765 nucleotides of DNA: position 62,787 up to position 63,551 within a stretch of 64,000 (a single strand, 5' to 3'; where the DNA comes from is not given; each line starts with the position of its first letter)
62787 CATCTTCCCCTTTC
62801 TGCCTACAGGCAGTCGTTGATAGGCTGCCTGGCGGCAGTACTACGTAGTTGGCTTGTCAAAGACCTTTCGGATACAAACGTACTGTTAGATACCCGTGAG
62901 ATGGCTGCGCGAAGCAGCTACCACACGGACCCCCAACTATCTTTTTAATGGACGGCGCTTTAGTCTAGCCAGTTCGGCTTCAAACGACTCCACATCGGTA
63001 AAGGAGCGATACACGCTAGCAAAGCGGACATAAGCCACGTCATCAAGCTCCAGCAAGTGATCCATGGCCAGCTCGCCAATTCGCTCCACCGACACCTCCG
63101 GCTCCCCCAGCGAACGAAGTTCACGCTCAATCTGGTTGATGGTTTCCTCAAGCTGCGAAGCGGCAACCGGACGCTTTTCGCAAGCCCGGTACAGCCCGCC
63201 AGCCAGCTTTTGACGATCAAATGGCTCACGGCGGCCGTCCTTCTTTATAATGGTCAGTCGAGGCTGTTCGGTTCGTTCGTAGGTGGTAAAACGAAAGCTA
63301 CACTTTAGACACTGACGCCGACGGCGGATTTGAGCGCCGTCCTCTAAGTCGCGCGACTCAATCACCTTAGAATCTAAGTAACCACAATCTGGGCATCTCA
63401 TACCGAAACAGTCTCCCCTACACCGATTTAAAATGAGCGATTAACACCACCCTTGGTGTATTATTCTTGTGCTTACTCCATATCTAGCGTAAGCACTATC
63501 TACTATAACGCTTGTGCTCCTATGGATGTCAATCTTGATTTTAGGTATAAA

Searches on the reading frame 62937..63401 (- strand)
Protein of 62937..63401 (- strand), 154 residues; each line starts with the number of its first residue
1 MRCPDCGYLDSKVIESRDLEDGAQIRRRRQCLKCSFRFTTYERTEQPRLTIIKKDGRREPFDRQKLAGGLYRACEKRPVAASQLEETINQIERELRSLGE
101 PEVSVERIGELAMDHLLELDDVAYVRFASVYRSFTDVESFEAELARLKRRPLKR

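Call 6: search_protein_families(library=pfam, proteins=[window:62937-63401:-])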
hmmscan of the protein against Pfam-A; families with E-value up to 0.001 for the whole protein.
window:62937-63401:- (154 aa): 2 families
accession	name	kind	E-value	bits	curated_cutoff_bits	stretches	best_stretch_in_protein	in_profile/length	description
PF03477.21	ATP-cone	-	3.2e-25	88.9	25.8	1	50-136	2-87/88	ATP cone domain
PF22811.2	Zn_ribbon_NrdR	-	2.2e-20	72.8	27.2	1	1-42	1-42/42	Transcriptional repressor NrdR-like, N-terminal domain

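Call 12: find_homologous_proteins(query=window:62937-63401:-)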
Query window:62937-63401:- (154 aa): 7974 proteins with E <= 0.001 among 8000 candidates; the best 120 are listed.
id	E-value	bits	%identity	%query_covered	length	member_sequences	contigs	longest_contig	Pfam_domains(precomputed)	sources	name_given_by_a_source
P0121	1.7e-94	332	100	100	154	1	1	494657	PF22811.3,PF03477.22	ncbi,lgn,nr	ncbi:transcriptional repressor NrdR [Patescibacteria group bacterium]|nr:MAG: transcriptional repres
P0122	6.4e-87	307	92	100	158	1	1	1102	PF22811.3,PF03477.22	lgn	-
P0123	8.5e-86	303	91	100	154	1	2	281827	PF22811.3,PF03477.22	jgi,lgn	-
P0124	3.0e-85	302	90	100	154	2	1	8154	PF22811.3,PF03477.22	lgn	-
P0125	3.7e-79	282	82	99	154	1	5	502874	PF22811.3,PF03477.22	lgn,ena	-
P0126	9.2e-78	277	80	99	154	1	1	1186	PF22811.3,PF03477.22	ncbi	-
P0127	1.1e-76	274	78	99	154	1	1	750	PF22811.3,PF03477.22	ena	-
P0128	1.6e-76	273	79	99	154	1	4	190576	PF22811.3,PF03477.22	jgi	jgi:transcriptional repressor NrdR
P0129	2.5e-76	273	79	99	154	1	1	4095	PF22811.3,PF03477.22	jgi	jgi:transcriptional repressor NrdR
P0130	5.7e-73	262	78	99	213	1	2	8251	PF22811.3,PF03477.22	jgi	jgi:transcriptional repressor NrdR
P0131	1.9e-72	260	78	97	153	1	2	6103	PF22811.3,PF03477.22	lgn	-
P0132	1.0e-71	258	78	97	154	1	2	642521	PF22811.3,PF03477.22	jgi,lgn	jgi:transcriptional repressor NrdR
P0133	4.8e-71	256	78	97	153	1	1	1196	PF22811.3,PF03477.22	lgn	-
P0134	1.1e-70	254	74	99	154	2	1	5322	PF22811.3,PF03477.22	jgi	jgi:transcriptional repressor NrdR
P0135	2.1e-70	253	76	96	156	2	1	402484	PF22811.3,PF03477.22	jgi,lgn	jgi:transcriptional repressor NrdR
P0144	6.4e-69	249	74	97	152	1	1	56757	PF22811.3,PF03477.22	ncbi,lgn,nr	ncbi:MAG TPA: transcriptional regulator NrdR [Candidatus Dormibacteraeota bacterium]|nr:transcriptio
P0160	1.2e-64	235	68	99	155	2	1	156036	PF22811.3,PF03477.22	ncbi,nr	ncbi:MAG TPA: transcriptional regulator NrdR [Candidatus Saccharimonadales bacterium]|nr:transcripti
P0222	9.0e-61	222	67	97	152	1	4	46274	PF22811.3,PF03477.22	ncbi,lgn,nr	ncbi:MAG TPA: transcriptional regulator NrdR [Candidatus Saccharimonadales bacterium]|nr:transcripti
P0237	5.3e-60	220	65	97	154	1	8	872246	PF22811.3,PF03477.22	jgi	jgi:transcriptional repressor NrdR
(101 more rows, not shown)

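Call 18: find_related_loci(query=window:62937-63401:-, collection=genome_contigs, flank=8000)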
Query window:62937-63401:- (154 aa) in genome_contigs; peptide patterns used: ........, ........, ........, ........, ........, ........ (x = any residue, [..] = any of these).
600 stretches matched a pattern (row limit reached: there are more); 547 encode a relative of the query (tblastn E <= 1e-3); the best 80 are kept; 80 distinct loci.
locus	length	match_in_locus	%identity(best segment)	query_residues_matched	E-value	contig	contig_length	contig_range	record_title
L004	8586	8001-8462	71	1-154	4e-71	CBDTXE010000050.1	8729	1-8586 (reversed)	MAG TPA_asm: uncultured bacterium isolate ERR2431955_concoct_30 genome assembly, contig: ERZ23878311.5916, whole genome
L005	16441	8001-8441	56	1-147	4e-54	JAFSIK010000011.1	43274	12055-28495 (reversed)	MAG: Oscillospiraceae bacterium isolate RGIG3171 Goat_Rectum.Co__c469438, whole genome shotgun sequence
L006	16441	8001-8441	58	1-147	1e-53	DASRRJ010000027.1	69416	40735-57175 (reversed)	MAG TPA_asm: Anaeromyxobacteraceae bacterium isolate SMAG_U4740 k141_19044, whole genome shotgun sequence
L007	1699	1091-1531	62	1-147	4e-55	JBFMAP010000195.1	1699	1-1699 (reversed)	MAG: Candidatus Micrarchaeota archaeon isolate MAG141 MAG141_195, whole genome shotgun sequence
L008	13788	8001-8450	55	1-150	9e-53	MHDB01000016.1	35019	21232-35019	MAG: Candidatus Woykebacteria bacterium RIFCSPLOWO2_01_FULL_43_14 rifcsplowo2_01_scaffold_2173, whole genome shotgun seq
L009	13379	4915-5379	55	1-153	2e-52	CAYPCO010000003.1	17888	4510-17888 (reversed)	MAG TPA_asm: uncultured archaeon isolate binchicken_co6_493 genome assembly, contig: NODE_3234_length_17888_cov_4.244659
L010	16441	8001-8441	58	1-147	9e-52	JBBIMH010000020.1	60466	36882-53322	MAG: Nitrospirota bacterium isolate CYF170214_bin_228 NODE_671_length_60466_cov_12.443181, whole genome shotgun sequence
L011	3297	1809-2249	54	1-147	7e-52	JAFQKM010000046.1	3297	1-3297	MAG: Clostridia bacterium isolate RGIG1902 Goat_Cecum.Co__c415848, whole genome shotgun sequence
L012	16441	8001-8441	56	1-147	2e-51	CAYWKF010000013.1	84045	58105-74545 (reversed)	MAG TPA_asm: uncultured Desulfobacterales bacterium isolate binchicken_co219_194 genome assembly, contig: k141_618206, w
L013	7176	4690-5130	54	1-147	1e-51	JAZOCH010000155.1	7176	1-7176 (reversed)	MAG: Acutalibacteraceae bacterium isolate T1900044756_TS20190222.MAGScoT_cleanbin_000084 SGB_2285_k141_2485000, whole ge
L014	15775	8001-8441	54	1-147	1e-51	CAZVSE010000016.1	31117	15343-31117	MAG TPA_asm: uncultured Ruminococcus sp. isolate SRP315200_co1_838 genome assembly, contig: NODE_2087_length_31117_cov_3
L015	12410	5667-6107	56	1-147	3e-51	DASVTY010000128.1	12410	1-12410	MAG TPA_asm: Pyrinomonadaceae bacterium isolate SMAG_U3303 k141_613008, whole genome shotgun sequence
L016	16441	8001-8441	56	1-147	3e-51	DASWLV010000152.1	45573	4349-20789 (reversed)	MAG TPA_asm: Pyrinomonadaceae bacterium isolate SMAG_U3370 k141_295779, whole genome shotgun sequence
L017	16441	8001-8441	56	1-147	4e-51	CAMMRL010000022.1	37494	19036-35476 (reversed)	MAG: uncultured Clostridia bacterium isolate ERR4836886_bin.6_MetaWRAP_v1.1_MAG genome assembly, contig: NODE_429_length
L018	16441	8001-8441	56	1-147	3e-51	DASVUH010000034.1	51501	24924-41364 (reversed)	MAG TPA_asm: Pyrinomonadaceae bacterium isolate SMAG_U3312 k141_155773, whole genome shotgun sequence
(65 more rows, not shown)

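Call 19: find_encoding_contigs(protein=P0125, flank=8000, max_places=1)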
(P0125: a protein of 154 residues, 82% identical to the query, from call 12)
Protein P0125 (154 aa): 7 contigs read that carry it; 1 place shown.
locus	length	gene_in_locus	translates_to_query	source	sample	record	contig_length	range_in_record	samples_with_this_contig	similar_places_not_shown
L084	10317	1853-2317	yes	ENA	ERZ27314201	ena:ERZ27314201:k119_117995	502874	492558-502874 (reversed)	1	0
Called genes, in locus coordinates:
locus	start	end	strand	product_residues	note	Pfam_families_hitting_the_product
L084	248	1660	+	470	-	PF00091:Tubulin, PF12327:FtsZ_C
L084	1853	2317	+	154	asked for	PF22811:Zn_ribbon_NrdR, PF03477:ATP-cone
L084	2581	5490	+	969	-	PF08471:Ribonuc_red_2_N, PF02867:Ribonuc_red_lgC, PF12637:TSCPD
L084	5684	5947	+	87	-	-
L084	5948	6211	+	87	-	PF02325:CCB3_YggT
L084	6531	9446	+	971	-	PF00133:tRNA-synt_1, PF09334:tRNA-synt_1g (weak), PF08264:Anticodon_1, PF19302:DUF5915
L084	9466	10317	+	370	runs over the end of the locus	PF01098:FTSW_RODA_SPOVE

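Call 20: find_encoding_contigs(protein=P0132, flank=8000, max_places=1)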
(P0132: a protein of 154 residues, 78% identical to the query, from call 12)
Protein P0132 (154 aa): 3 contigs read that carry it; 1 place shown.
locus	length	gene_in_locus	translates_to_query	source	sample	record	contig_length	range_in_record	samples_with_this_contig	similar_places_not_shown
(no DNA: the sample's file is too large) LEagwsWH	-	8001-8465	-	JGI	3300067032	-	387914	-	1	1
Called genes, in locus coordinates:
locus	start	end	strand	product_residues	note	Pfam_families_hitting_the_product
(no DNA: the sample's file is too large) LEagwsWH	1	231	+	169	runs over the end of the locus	-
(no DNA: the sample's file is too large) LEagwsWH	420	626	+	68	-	-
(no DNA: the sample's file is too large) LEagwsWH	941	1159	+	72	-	PF01165:Ribosomal_S21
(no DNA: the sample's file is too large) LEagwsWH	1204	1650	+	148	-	PF09424:YqeY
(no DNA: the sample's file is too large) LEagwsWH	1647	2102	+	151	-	PF02130:YbeY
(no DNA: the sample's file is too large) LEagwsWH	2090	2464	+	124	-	PF01219:DAGK_prokar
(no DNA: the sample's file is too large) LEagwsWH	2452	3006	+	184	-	PF13238:AAA_18 (weak), PF13671:AAA_33, PF00406:ADK, PF13207:AAA_17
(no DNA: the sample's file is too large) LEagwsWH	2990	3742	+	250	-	PF00557:Peptidase_M24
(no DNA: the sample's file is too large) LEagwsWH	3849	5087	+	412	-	PF11104:PilM_2 (faint), PF02491:SHS2_FTSA, PF06723:MreB_Mbl, PF06277:EutA (weak), PF14450:FtsA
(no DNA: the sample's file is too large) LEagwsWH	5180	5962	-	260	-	-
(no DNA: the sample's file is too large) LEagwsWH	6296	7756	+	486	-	PF00091:Tubulin, PF12327:FtsZ_C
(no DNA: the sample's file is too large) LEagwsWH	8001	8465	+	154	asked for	PF22811:Zn_ribbon_NrdR, PF03477:ATP-cone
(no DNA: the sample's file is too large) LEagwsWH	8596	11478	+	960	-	PF08471:Ribonuc_red_2_N, PF02867:Ribonuc_red_lgC, PF12637:TSCPD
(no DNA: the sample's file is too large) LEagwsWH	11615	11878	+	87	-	-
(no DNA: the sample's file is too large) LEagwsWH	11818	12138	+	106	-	PF02325:CCB3_YggT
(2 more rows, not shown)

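Call 21: find_encoding_contigs(protein=P0135, flank=8000, max_places=1)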
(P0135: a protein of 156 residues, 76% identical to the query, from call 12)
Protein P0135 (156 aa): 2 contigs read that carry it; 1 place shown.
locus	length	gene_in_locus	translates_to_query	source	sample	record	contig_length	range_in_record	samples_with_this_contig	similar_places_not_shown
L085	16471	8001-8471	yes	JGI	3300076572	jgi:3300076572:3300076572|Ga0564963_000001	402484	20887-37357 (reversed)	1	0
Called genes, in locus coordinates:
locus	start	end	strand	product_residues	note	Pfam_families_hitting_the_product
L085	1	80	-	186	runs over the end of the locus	PF06737:Transglycosylas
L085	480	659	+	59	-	-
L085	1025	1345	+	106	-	-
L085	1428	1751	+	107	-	PF11969:DcpS_C, PF01230:HIT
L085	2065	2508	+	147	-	PF09424:YqeY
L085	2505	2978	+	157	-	PF02130:YbeY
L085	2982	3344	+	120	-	PF01219:DAGK_prokar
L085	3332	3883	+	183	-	PF01712:dNK (faint), PF13238:AAA_18, PF13671:AAA_33, PF00406:ADK, PF13207:AAA_17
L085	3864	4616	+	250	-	PF00557:Peptidase_M24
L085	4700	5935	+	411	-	PF11104:PilM_2 (faint), PF14450:FtsA (weak), PF02491:SHS2_FTSA, PF06277:EutA (weak), PF06723:MreB_Mbl, PF14450:FtsA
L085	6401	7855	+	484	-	PF00091:Tubulin, PF12327:FtsZ_C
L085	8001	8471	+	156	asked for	PF22811:Zn_ribbon_NrdR, PF03477:ATP-cone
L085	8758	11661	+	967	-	PF08471:Ribonuc_red_2_N, PF02867:Ribonuc_red_lgC, PF12637:TSCPD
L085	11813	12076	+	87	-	-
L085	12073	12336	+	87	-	PF02325:CCB3_YggT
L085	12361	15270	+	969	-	PF00133:tRNA-synt_1, PF09334:tRNA-synt_1g (weak), PF08264:Anticodon_1, PF19302:DUF5915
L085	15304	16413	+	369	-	PF01098:FTSW_RODA_SPOVE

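Call 22: find_encoding_contigs(protein=P0160, flank=8000, max_places=1)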
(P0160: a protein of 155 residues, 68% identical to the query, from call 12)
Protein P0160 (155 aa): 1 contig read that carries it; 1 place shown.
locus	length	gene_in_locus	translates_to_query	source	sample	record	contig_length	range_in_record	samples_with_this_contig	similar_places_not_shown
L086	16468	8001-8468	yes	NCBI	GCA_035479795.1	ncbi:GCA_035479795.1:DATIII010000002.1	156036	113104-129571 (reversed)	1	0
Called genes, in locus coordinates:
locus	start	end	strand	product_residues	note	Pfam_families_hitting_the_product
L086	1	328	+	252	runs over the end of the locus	PF01145:Band_7, PF13421:Band_7_1 (faint)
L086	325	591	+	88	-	-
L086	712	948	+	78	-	-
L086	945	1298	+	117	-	-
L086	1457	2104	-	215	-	-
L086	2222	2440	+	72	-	PF01165:Ribosomal_S21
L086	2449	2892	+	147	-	PF09424:YqeY, PF02637:GatB_Yqey (weak)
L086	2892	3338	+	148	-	PF02130:YbeY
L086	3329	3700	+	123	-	PF01219:DAGK_prokar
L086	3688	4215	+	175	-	PF13671:AAA_33, PF00406:ADK, PF13207:AAA_17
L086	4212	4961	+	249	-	PF00557:Peptidase_M24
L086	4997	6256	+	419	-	PF14450:FtsA (weak), PF02491:SHS2_FTSA, PF06723:MreB_Mbl, PF11104:PilM_2 (weak), PF06277:EutA, PF14450:FtsA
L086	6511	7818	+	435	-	PF00091:Tubulin, PF12327:FtsZ_C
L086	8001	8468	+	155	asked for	PF22811:Zn_ribbon_NrdR, PF03477:ATP-cone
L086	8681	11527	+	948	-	PF08471:Ribonuc_red_2_N, PF02867:Ribonuc_red_lgC, PF12637:TSCPD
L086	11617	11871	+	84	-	-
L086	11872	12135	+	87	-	PF02325:CCB3_YggT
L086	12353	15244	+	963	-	PF00133:tRNA-synt_1, PF09334:tRNA-synt_1g (weak), PF08264:Anticodon_1, PF19302:DUF5915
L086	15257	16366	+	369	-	PF01098:FTSW_RODA_SPOVE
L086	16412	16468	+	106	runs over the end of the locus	PF00829:Ribosomal_L21p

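Call 36: find_encoding_contigs(protein=P0237, flank=8000, max_places=1)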
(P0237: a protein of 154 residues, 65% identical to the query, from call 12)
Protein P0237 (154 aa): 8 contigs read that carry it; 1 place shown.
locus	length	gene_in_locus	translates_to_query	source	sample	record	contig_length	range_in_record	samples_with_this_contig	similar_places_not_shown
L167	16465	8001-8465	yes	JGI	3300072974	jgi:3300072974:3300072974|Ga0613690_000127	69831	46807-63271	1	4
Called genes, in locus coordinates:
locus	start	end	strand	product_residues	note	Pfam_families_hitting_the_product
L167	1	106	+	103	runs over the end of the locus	PF11969:DcpS_C, PF01230:HIT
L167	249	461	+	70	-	PF01165:Ribosomal_S21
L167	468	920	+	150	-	PF09424:YqeY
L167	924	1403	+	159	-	PF02130:YbeY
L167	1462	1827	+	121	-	PF01219:DAGK_prokar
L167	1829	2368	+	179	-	PF13238:AAA_18, PF13671:AAA_33, PF00406:ADK, PF13207:AAA_17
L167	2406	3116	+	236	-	PF00557:Peptidase_M24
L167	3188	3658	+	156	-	-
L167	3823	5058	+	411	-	PF11104:PilM_2 (faint), PF14450:FtsA (weak), PF02491:SHS2_FTSA, PF06277:EutA (weak), PF06723:MreB_Mbl, PF14450:FtsA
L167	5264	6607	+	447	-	PF00091:Tubulin, PF12327:FtsZ_C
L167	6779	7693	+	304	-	-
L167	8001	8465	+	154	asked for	PF22811:Zn_ribbon_NrdR, PF03477:ATP-cone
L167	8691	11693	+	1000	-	PF02867:Ribonuc_red_lgC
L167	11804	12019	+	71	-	-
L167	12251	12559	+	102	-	-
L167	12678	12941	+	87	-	PF02325:CCB3_YggT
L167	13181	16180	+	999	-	PF00133:tRNA-synt_1, PF09334:tRNA-synt_1g, PF08264:Anticodon_1, PF19302:DUF5915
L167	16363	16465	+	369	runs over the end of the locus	PF01098:FTSW_RODA_SPOVE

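Call 37: find_encoding_contigs(protein=P0222, flank=8000, max_places=1)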
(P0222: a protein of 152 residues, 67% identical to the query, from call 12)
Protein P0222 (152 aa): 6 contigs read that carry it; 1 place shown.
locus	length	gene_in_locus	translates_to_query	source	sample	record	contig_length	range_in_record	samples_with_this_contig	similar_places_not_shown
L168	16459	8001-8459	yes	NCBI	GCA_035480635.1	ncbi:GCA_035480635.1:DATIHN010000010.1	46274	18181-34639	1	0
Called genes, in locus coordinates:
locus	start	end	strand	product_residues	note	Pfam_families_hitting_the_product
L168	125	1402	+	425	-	PF13393:tRNA-synt_His, PF01409:tRNA-synt_2d (faint), PF00587:tRNA-synt_2b, PF03129:HGTP_anticodon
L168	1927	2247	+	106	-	PF11969:DcpS_C, PF01230:HIT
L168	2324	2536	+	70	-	PF01165:Ribosomal_S21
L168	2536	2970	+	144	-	PF09424:YqeY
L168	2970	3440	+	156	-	PF02130:YbeY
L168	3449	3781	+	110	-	PF01219:DAGK_prokar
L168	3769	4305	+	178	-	PF13671:AAA_33, PF00406:ADK, PF13207:AAA_17, PF13238:AAA_18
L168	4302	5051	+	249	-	PF00557:Peptidase_M24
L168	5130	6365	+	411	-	PF11104:PilM_2 (faint), PF14450:FtsA (weak), PF02491:SHS2_FTSA, PF06277:EutA, PF06723:MreB_Mbl, PF14450:FtsA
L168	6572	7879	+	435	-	PF00091:Tubulin, PF12327:FtsZ_C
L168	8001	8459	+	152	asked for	PF22811:Zn_ribbon_NrdR, PF03477:ATP-cone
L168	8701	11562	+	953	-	PF00317:Ribonuc_red_lgN, PF02867:Ribonuc_red_lgC, PF12637:TSCPD (weak)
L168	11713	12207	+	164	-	-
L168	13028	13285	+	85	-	-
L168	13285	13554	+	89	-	PF02325:CCB3_YggT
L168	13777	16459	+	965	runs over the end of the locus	PF00133:tRNA-synt_1, PF09334:tRNA-synt_1g, PF08264:Anticodon_1, PF19302:DUF5915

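Call 38: find_encoding_contigs(protein=P0144, flank=8000, max_places=1)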
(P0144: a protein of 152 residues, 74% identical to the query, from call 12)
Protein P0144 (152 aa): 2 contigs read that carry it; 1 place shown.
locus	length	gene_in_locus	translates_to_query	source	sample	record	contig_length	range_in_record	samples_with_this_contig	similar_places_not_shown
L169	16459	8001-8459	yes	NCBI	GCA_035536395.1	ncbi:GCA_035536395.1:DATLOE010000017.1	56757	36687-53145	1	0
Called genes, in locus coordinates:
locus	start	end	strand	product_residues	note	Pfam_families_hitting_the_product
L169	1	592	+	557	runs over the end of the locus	PF01368:DHH, PF02272:DHHA1, PF17768:RecJ_OB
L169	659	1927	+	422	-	PF13393:tRNA-synt_His, PF00587:tRNA-synt_2b, PF03129:HGTP_anticodon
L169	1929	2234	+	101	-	PF11969:DcpS_C, PF01230:HIT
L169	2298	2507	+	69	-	PF01165:Ribosomal_S21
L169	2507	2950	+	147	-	PF09424:YqeY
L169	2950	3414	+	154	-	PF02130:YbeY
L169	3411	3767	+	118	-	PF01219:DAGK_prokar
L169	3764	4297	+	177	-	PF13238:AAA_18 (weak), PF13671:AAA_33, PF00406:ADK, PF13207:AAA_17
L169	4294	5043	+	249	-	PF00557:Peptidase_M24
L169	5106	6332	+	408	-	PF11104:PilM_2 (faint), PF14450:FtsA (weak), PF02491:SHS2_FTSA, PF06277:EutA (weak), PF06723:MreB_Mbl, PF14450:FtsA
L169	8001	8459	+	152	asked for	PF22811:Zn_ribbon_NrdR, PF03477:ATP-cone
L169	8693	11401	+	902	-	PF00317:Ribonuc_red_lgN, PF02867:Ribonuc_red_lgC, PF12637:TSCPD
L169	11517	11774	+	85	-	-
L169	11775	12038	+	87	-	PF02325:CCB3_YggT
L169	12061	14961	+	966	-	PF00133:tRNA-synt_1, PF09334:tRNA-synt_1g (weak), PF08264:Anticodon_1, PF19302:DUF5915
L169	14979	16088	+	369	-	PF01098:FTSW_RODA_SPOVE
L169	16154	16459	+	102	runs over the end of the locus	PF00829:Ribosomal_L21p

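Call 49: find_homologous_proteins(query=L169:8693-11401:+)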
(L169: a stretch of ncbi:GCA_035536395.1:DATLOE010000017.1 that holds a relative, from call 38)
Query L169:8693-11401:+ (902 aa): 7747 proteins with E <= 0.001 among 8000 candidates; the best 120 are listed.
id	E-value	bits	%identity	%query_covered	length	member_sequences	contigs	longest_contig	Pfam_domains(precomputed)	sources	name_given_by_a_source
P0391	0.0e+0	2107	100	100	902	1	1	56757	PF02867.21,PF00317.27,PF12637.15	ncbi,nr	ncbi:MAG TPA: adenosylcobalamin-dependent ribonucleoside-diphosphate reductase [Candidatus Dormibact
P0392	0.0e+0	1189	61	98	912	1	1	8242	PF02867.21,PF00317.27,PF12637.15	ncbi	-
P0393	0.0e+0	1147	57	99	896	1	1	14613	PF02867.21,PF00317.27,PF12637.15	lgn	-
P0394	0.0e+0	1121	58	98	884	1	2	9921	PF02867.21,PF00317.27,PF12637.15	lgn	-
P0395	0.0e+0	1117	57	98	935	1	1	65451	PF02867.21,PF00317.27,PF12637.15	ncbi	-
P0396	0.0e+0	1108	58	98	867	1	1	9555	PF02867.21,PF00317.27,PF12637.15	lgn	-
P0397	0.0e+0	1104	56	98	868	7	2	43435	PF02867.21,PF00317.27,PF12637.15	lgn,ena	-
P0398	0.0e+0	1095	57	98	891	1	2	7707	PF02867.21,PF00317.27,PF12637.15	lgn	-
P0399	0.0e+0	1091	55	98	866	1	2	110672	PF02867.21,PF00317.27,PF12637.15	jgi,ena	jgi:ribonucleoside-diphosphate reductase alpha chain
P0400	0.0e+0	1088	56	98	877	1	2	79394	PF02867.21,PF00317.27,PF12637.15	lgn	-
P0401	0.0e+0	1082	58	97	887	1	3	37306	PF02867.21,PF00317.27,PF12637.15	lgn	-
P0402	0.0e+0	1082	55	97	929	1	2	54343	PF02867.21,PF00317.27,PF12637.15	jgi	jgi:ribonucleoside-diphosphate reductase alpha chain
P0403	0.0e+0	1077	54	98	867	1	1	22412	PF02867.21,PF00317.27,PF12637.15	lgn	-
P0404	0.0e+0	1076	55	97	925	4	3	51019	PF02867.21,PF00317.27,PF12637.15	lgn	-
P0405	0.0e+0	1072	55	98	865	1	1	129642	PF02867.21,PF00317.27,PF12637.15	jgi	jgi:ribonucleoside-diphosphate reductase alpha chain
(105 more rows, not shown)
